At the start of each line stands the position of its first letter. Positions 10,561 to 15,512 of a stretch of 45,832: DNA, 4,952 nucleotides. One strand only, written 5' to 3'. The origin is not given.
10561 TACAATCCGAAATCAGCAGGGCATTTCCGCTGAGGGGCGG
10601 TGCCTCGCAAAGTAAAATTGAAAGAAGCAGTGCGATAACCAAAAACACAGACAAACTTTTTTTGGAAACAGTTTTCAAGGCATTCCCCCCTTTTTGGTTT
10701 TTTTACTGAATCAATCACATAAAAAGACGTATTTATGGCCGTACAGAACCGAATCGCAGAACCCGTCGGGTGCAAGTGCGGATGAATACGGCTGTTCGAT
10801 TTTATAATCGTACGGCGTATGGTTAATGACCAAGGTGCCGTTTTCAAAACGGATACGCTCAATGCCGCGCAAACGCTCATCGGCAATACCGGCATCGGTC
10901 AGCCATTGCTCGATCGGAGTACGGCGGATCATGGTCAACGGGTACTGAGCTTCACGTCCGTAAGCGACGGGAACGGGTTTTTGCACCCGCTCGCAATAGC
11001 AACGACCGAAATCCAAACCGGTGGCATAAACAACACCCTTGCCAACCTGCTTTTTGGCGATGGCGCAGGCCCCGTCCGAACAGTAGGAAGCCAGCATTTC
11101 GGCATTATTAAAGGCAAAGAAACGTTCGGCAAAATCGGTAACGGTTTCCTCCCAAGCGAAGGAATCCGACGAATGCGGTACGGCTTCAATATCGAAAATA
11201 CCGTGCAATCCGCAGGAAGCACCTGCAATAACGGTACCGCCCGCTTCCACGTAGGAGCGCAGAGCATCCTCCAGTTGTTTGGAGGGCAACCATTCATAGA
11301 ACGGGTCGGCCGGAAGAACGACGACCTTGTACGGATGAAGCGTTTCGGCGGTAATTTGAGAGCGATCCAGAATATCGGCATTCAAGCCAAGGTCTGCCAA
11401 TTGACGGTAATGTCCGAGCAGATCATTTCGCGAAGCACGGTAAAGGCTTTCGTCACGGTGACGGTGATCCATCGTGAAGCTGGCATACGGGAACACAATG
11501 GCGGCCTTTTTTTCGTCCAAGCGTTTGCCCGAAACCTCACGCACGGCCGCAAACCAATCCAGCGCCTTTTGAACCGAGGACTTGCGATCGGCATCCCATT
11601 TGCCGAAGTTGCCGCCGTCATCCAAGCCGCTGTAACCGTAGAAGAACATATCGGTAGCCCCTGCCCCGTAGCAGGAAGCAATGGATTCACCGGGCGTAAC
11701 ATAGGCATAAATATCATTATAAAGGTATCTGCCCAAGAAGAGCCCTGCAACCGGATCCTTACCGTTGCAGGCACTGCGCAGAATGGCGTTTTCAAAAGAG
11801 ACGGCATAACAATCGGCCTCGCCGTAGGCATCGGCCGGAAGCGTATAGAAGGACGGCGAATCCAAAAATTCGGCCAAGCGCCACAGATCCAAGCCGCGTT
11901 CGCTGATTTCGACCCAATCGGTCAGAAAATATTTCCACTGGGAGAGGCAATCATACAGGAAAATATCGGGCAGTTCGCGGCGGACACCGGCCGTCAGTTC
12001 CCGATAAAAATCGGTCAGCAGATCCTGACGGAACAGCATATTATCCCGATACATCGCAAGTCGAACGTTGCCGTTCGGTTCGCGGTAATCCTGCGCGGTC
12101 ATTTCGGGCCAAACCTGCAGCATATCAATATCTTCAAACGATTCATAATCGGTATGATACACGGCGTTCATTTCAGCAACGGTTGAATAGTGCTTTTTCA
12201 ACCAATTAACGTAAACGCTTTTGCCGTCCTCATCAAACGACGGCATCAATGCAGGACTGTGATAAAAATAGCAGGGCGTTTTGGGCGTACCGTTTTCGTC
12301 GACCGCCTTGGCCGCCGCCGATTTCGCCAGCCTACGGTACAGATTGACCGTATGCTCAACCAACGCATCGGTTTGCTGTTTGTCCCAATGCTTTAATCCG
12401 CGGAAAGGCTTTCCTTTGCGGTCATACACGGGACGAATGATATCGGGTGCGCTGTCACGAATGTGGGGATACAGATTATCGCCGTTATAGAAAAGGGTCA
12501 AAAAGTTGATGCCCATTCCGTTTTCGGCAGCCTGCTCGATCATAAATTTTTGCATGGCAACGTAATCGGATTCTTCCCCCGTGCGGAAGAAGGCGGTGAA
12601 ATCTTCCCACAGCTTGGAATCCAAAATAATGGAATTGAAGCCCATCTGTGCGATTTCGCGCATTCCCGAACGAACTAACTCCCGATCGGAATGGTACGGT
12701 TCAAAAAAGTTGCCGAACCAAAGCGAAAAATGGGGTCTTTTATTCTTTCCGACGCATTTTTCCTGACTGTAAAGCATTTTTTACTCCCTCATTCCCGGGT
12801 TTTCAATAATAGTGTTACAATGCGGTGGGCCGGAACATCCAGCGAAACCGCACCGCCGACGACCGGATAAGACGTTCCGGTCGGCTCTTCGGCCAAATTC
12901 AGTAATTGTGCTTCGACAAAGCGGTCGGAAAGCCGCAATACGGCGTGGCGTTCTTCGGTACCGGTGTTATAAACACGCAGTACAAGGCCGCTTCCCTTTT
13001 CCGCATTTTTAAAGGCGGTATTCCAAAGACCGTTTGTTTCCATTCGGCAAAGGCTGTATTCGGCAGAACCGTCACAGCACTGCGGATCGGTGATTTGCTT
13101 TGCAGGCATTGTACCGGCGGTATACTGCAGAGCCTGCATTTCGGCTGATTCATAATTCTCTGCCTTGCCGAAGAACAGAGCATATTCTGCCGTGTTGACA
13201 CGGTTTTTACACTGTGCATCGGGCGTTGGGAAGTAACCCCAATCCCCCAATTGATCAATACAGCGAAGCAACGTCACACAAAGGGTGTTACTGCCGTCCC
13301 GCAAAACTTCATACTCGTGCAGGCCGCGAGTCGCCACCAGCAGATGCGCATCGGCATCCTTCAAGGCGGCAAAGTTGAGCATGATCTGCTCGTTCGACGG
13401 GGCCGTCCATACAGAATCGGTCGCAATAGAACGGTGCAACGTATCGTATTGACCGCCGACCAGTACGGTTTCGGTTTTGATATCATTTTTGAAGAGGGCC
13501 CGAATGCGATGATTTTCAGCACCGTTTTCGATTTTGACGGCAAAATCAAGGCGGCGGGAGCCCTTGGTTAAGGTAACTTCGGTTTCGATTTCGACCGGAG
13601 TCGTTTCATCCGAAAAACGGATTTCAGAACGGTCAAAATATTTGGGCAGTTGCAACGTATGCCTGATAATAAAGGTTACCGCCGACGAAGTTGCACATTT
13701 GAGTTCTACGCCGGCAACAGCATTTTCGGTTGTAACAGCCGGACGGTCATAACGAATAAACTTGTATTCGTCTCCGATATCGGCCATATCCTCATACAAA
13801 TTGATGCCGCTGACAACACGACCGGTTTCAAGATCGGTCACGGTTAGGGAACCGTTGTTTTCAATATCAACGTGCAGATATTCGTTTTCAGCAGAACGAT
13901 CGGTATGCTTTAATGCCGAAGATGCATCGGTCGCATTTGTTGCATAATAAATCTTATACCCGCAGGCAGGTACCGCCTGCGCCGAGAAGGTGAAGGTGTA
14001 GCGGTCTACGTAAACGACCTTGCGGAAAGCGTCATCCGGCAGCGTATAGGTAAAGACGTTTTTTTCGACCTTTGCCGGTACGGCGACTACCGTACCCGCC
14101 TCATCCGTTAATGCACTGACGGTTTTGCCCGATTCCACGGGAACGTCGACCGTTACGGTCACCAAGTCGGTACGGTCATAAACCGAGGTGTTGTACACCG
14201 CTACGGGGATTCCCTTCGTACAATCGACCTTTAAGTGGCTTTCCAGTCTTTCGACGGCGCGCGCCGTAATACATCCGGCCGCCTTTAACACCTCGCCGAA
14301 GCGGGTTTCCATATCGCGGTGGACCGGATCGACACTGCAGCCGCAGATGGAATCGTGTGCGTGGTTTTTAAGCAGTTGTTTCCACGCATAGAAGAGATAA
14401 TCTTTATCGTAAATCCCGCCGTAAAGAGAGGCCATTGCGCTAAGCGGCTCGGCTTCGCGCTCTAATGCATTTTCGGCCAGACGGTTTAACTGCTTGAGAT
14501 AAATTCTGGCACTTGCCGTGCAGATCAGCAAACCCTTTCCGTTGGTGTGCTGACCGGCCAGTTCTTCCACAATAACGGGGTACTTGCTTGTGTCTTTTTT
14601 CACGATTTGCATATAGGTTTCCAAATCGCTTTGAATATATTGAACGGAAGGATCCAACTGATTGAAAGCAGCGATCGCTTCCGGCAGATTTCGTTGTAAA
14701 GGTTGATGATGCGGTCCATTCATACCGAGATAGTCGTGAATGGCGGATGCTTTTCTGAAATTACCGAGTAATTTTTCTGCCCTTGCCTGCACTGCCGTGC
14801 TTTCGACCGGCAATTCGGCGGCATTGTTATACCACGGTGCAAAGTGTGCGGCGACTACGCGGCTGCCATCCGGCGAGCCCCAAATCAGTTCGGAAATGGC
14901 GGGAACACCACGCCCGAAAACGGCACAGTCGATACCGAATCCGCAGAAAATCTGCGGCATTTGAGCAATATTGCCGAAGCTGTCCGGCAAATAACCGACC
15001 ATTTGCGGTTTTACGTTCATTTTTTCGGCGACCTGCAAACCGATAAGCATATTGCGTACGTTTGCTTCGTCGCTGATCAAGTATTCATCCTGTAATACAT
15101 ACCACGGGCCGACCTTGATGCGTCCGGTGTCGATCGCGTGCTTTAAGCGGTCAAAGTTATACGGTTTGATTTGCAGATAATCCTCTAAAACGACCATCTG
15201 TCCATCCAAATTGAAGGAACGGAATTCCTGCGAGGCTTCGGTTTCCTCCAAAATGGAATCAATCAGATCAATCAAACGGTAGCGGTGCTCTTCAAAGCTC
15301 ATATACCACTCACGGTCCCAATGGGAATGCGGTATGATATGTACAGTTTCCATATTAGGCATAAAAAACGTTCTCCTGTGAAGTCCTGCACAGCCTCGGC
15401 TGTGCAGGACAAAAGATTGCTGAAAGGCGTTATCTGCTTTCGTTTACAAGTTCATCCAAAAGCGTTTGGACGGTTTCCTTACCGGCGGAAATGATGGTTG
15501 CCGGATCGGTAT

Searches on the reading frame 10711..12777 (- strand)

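Call 8: search_protein_families(library=pfam, proteins=[window:10711-12777:-], max_evalue=0.01)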
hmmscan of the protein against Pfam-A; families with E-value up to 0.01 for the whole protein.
window:10711-12777:- (688 aa): 2 families
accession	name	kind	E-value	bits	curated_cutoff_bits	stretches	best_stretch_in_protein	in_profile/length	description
PF08532.16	Glyco_hydro_42M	-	1.9e-11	44.3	25.8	1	424-524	2-95/207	Beta-galactosidase trimerisation domain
PF02449.21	Glyco_hydro_42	-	8.7e-06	25.8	21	1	182-342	147-293/376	Beta-galactosidase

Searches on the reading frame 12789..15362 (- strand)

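Call 8: search_protein_families(library=pfam, proteins=[window:12789-15362:-], max_evalue=0.01)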
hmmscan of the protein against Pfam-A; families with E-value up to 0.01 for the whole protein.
window:12789-15362:- (857 aa): 5 families
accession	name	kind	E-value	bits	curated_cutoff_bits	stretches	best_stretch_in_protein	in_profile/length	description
PF01074.27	Glyco_hydro_38N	-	1.5e-29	103.7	25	1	6-262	1-267/270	Glycosyl hydrolases family 38 N-terminal domain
PF09261.16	Alpha-mann_mid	-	7e-15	55.3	31.1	1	283-373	7-96/96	Alpha mannosidase middle domain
PF07748.19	Glyco_hydro_38C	-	2.5e-14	54.5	25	1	492-700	2-198/206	Glycosyl hydrolases family 38 C-terminal domain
PF18438.7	Glyco_hydro_38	-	1.4e-10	41.6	28.4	1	417-474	52-109/111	Glycosyl hydrolases family 38 C-terminal domain 1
PF17677.7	Glyco_hydro38C2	-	1.6e-06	28.6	22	1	782-850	5-71/72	Glycosyl hydrolases family 38 C-terminal beta sandwich domain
